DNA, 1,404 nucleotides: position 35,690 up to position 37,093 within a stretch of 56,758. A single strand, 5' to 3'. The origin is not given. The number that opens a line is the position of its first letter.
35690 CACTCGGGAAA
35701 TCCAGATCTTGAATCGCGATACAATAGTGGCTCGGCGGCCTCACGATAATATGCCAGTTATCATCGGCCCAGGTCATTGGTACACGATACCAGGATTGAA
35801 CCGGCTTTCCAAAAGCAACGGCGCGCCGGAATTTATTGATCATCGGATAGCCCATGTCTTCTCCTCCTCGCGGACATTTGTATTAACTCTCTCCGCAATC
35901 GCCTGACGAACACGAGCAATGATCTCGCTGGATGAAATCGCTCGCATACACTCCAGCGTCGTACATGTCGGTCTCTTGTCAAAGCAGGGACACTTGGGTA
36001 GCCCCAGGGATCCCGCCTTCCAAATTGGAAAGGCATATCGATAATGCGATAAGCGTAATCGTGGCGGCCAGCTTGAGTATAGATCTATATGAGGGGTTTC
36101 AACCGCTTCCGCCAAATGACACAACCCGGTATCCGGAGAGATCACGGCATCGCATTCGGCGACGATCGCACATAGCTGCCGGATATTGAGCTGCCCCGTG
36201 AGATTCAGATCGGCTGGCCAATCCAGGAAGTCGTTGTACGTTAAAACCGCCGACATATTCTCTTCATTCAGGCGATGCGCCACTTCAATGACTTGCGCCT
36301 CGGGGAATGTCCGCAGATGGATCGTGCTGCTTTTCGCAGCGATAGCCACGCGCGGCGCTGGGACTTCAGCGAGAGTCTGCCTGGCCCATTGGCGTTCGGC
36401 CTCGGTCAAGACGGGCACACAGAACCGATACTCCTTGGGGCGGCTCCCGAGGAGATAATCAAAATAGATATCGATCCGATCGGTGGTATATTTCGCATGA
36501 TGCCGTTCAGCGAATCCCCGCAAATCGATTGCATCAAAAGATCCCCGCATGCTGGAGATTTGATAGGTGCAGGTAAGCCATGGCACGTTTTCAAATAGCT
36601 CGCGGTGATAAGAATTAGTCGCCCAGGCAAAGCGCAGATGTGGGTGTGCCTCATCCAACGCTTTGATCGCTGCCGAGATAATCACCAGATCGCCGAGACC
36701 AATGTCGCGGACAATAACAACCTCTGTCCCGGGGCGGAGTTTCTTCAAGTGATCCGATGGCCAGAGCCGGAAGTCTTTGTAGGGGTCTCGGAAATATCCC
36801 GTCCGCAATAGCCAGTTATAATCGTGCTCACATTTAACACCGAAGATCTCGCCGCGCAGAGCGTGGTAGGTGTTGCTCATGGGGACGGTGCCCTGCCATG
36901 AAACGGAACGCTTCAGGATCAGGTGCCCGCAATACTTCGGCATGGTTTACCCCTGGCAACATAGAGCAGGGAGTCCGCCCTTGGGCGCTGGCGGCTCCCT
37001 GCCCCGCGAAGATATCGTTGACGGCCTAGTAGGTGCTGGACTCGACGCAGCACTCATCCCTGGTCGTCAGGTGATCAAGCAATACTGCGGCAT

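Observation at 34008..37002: GT9 heptosyltransferase-like gene and LamG-like proteins embedded right behind the major capsid gene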

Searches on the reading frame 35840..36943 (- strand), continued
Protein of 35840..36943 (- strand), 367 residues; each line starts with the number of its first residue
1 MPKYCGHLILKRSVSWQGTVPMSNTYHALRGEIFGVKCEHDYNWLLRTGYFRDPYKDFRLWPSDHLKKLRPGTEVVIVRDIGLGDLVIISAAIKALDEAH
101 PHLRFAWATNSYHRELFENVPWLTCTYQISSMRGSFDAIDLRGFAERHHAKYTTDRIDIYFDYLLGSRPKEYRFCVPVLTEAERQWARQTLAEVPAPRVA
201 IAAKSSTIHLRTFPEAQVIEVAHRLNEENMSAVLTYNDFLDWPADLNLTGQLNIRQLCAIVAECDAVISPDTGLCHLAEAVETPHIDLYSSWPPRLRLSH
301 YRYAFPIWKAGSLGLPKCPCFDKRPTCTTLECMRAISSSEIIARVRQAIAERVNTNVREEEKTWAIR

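Call 48: find_encoding_contigs(protein=P0001, flank=10000, max_places=4)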
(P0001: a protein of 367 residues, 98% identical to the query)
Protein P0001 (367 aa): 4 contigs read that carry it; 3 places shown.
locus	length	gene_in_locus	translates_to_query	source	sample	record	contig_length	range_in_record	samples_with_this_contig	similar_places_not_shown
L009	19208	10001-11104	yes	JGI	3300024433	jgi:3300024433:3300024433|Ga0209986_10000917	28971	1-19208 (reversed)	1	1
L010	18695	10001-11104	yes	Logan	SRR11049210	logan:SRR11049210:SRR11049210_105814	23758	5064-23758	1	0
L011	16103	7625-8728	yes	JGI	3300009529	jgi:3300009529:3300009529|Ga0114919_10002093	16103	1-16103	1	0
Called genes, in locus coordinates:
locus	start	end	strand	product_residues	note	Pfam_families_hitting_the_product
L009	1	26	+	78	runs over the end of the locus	-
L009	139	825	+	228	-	PF02195:ParB_N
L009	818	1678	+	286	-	-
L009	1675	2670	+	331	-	PF00884:Sulfatase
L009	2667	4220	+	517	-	-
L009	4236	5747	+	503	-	PF04860:Phage_portal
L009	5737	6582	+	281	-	PF04233:Phage_Mu_F (weak)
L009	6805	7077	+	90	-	-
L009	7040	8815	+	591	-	PF06150:ChaB, PF14550:Peptidase_S78_2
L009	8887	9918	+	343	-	-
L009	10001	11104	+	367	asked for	PF01075:Glyco_transf_9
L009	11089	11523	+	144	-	-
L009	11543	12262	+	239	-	-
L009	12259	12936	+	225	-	-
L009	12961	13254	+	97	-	-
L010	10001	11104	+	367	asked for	PF01075:Glyco_transf_9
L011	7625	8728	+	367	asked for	PF01075:Glyco_transf_9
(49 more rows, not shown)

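Call 50: search_protein_families(library=pfam, proteins=[L008:3204-3914:+, L006:4192-4947:+, L004:3725-5338:+, L008:3920-4504:+, L003:9555-9803:+, L003:9803-10210:+, L003:10215-10664:+], max_evalue=10)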
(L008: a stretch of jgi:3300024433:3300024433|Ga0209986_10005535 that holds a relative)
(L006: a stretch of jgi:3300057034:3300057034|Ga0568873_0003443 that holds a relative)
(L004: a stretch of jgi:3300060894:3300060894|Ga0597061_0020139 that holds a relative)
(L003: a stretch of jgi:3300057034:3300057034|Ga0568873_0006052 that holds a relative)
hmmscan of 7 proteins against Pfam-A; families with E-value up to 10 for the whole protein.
L008:3204-3914:+ (236 aa): 0 families

L006:4192-4947:+ (251 aa): 1 family
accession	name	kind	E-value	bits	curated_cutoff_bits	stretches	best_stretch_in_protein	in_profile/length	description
PF06357.16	Omega-toxin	-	0.012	15.8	22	1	152-173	13-34/37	Omega-atracotoxin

L004:3725-5338:+ (538 aa): 3 families
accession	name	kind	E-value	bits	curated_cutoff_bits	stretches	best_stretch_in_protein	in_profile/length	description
PF23284.2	KOW2_Spt5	-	0.0013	18.9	28.9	1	111-125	8-22/50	Transcription elongation factor SPT5, second KOW domain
PF09089.16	gp12-short_mid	-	0.022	15.4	25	2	171-200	9-39/81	Phage short tail fibre protein gp12, middle domain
PF02839.19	CBM_5_12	-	0.036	14.5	26.2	0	162-184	2-29/44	Carbohydrate-binding module family 5/12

L008:3920-4504:+ (194 aa): 1 family
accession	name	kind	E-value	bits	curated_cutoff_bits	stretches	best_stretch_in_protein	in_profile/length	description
PF03621.18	MbtH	-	0.09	12.7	27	1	155-175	8-28/53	MbtH-like protein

L003:9555-9803:+ (82 aa): 1 family
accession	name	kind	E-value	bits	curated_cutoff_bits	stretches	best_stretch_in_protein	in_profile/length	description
PF13542.12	HTH_Tnp_ISL3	-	0.12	12.3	27.4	1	22-35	37-50/51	Helix-turn-helix domain of transposase family ISL3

L003:9803-10210:+ (135 aa): 0 families

L003:10215-10664:+ (149 aa): 0 families

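Call 61: search_solved_structures(query=A1, max_evalue=10, show_alignments=5)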
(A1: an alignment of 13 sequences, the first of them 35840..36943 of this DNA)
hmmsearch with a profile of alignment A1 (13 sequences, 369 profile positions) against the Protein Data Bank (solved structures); distinct sequences matched with E-value up to 10: 8.
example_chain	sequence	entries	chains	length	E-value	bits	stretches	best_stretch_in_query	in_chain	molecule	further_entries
1psw_A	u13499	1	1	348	2.4e-08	36.3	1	193-300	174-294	ADP-HEPTOSE LPS HEPTOSYLTRANSFERASE II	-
6dfe_A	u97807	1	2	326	4.1e-07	32.2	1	188-300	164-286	ADP-heptose--LPS heptosyltransferase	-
2gt1_A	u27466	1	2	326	4.1e-07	32.2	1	188-300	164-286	Lipopolysaccharide heptosyltransferase-1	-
2h1f_A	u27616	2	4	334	4.3e-07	32.1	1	188-300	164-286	Lipopolysaccharide heptosyltransferase-1 | Lipopolysaccharide heptosyltransferase 1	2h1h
3tov_A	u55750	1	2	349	2.3e-06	29.8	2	252-298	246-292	Glycosyl transferase family 9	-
4joq_A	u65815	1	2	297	0.66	11.8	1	94-134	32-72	ABC ribose transporter, periplasmic solute-binding protein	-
7eu3_6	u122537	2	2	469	1.3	10.9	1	260-297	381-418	Photosynthetic NDH subunit of subcomplex B1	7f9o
7wff_a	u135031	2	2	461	1.9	10.3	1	260-295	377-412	Photosynthetic NDH subunit of subcomplex B 1, chloroplastic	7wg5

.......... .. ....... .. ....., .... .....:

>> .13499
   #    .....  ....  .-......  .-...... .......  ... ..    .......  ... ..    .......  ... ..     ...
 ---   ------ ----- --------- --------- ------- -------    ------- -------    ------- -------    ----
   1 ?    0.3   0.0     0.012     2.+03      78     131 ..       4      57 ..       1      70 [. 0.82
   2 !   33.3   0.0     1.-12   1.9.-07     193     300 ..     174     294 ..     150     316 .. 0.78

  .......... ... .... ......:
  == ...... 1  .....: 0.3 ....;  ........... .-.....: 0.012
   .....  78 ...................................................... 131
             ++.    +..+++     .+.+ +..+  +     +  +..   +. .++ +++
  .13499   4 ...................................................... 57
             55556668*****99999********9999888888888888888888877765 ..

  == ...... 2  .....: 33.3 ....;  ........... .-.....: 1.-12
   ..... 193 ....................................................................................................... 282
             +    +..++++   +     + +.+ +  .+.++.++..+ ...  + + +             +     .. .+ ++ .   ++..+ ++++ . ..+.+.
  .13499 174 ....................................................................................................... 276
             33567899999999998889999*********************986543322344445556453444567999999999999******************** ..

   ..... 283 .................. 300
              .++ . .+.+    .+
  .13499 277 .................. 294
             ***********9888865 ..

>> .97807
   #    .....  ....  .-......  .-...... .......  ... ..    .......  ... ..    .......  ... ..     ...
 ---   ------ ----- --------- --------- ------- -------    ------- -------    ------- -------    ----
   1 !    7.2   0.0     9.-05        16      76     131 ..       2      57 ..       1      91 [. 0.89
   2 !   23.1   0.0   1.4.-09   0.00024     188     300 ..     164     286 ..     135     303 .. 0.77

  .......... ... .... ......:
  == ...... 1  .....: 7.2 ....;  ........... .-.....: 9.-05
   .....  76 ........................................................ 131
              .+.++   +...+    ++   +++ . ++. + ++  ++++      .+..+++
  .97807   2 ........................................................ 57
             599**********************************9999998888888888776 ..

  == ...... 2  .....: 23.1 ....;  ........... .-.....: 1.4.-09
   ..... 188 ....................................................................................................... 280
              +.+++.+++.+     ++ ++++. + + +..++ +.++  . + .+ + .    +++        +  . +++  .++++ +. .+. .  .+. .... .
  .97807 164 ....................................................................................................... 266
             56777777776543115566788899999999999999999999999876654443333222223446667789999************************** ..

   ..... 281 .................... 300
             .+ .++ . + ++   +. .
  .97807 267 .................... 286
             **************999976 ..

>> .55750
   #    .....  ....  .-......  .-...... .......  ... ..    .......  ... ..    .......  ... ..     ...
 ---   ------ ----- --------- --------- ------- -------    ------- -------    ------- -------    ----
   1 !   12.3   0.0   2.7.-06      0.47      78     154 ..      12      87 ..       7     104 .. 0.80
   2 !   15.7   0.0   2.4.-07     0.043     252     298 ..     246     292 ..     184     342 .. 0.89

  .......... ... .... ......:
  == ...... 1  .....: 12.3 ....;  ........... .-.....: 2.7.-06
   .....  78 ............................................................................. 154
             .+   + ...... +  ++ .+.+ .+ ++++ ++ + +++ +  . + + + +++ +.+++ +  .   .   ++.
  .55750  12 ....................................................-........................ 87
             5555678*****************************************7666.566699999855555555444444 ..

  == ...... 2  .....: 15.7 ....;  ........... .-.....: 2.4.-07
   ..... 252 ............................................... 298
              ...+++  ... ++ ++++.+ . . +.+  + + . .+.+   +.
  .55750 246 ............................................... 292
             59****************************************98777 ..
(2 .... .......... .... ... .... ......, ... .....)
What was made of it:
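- On BAHT family (TibC/AAH protein heptosyltransferases): A profile of 13 homologs searched against PDB sequences hits WaaF, WaaC and 3tov, but not TibC, at E <= 10 (call 61).
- Closest known: Bacterial autotransporter heptosyltransferases. Different: There is no detectable sequence relationship: the profile search does not reach TibC at E <= 10 (call 61).
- By sequence the enzyme is nearer to LPS-type GT9s (WaaF 2.4e-8, WaaC 4e-7) than to TibC, which the profile does not hit even at E <= 10 (call 61). The acceptor-binding N-domain barely aligns to WaaC (E 16, call 61).
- Tried and rejected: A profile search against PDB sequences did not reach TibC (call 61).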

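Call 96: search_dna_similar(query=P0015, collection=phages, mode=protein, max_evalue=0.001, max_rows=20)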
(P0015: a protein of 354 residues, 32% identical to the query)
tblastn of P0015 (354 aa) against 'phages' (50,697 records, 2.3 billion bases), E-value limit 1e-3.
Records with a match: 9; places in all: 15; records where one place covers at least 80% of the query: 7.
Best place of each record, by identity: <60% 9.
By first word of the organism name: Salmonella 3; Bacteriophage 2; Campylobacter 2; Escherichia 1; Xanthomonas 1.
By host as written in the record: - 2; Homo sapiens 2; Campylobacter jejuni 2; Escherichia coli O157:H7 ATCC 43895 1; Salmonella enterica subsp. enterica serovar Kentucky 1; Xanthomonas citri 1.
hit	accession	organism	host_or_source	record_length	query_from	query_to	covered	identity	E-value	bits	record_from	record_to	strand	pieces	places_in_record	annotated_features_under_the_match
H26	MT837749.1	Bacteriophage sp.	human fecal samples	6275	6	338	94%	27.3%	6e-24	108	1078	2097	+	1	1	record has no annotation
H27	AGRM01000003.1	Salmonella enterica subsp. houtenae str. ATCC BAA-1581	Homo sapiens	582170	6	338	94%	26.7%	4e-15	83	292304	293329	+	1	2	lipopolysaccharide heptosyltransferase II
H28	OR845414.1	Escherichia phage ECO95 1-6-1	Escherichia coli O157:H7 ATCC 43895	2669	6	338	94%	26.7%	3e-15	82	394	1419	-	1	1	record has no annotation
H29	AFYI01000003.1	Salmonella enterica subsp. enterica serovar Infantis str. ...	Homo sapiens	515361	6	338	94%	26.4%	9e-15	82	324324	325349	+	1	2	lipopolysaccharide heptosyltransferase II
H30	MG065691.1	Campylobacter phage A11a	Campylobacter jejuni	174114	6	338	94%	26.1%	1e-13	78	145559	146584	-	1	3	record has no annotation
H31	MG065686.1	Campylobacter phage A18a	Campylobacter jejuni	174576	6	338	94%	26.1%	1e-13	78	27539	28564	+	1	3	record has no annotation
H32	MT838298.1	Bacteriophage sp.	human fecal samples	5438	6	293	81%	28.3%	3e-14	80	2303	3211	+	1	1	record has no annotation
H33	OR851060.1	Salmonella phage S.Kent 1-2-1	Salmonella enterica subsp. enterica ...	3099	6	285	79%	24.1%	4e-17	88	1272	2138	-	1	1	record has no annotation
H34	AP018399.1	Xanthomonas phage XacN1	Xanthomonas citri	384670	179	278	28%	34.0%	1e-4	50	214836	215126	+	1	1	glycosyltransferase family 9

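Call 97: get_annotated_region(hit=H34, flank=5000)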
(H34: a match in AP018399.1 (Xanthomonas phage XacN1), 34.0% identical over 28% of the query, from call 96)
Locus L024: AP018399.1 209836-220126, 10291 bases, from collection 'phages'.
description: Xanthomonas phage XacN1 DNA, complete genome.
organism: Xanthomonas phage XacN1 (NCBI taxid 2042251)
taxonomy: Viruses; Duplodnaviria; Heunggongvirae; Uroviricota; Caudoviricetes
host: Xanthomonas citri; source: -; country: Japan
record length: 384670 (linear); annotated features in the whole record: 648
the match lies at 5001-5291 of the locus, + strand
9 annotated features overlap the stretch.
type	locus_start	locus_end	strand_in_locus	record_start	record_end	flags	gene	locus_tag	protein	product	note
CDS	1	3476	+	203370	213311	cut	-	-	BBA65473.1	hypothetical protein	ORF325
CDS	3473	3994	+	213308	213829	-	-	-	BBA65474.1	hypothetical protein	ORF326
CDS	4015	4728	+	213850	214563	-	-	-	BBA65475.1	predicted ORF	ORF327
CDS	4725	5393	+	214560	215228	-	-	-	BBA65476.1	glycosyltransferase family 9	ORF328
CDS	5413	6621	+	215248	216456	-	-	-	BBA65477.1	hypothetical protein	ORF329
CDS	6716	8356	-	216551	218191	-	-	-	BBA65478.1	hypothetical protein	ORF330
CDS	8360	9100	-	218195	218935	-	-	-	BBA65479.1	predicted ORF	ORF331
CDS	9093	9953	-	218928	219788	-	-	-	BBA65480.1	predicted ORF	ORF332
CDS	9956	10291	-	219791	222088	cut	-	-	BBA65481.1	carbamoyl transferase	ORF333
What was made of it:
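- Tried and rejected: A generic cellular GT9 query found only bacterial contamination, small fragments, two Campylobacter 'phage' assemblies and a 222-aa GT9 fragment in the jumbo phage XacN1, which lies in an unrelated context (calls 96, 97).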

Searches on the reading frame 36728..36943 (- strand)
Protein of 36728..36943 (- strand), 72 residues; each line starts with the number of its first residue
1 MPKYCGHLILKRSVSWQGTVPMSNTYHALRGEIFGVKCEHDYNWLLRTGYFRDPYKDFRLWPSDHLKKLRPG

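Call 101: search_protein_families(library=pfam, proteins=[window:36728-36943:-], max_evalue=10)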
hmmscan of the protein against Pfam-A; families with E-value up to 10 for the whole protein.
seq(72 aa): 0 families
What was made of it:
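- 36728..36943 (-): Lineage-specific N-terminal extension of GT9 (aa 1-72), predicted to be a beta-rich domain. No Pfam match (call 101).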
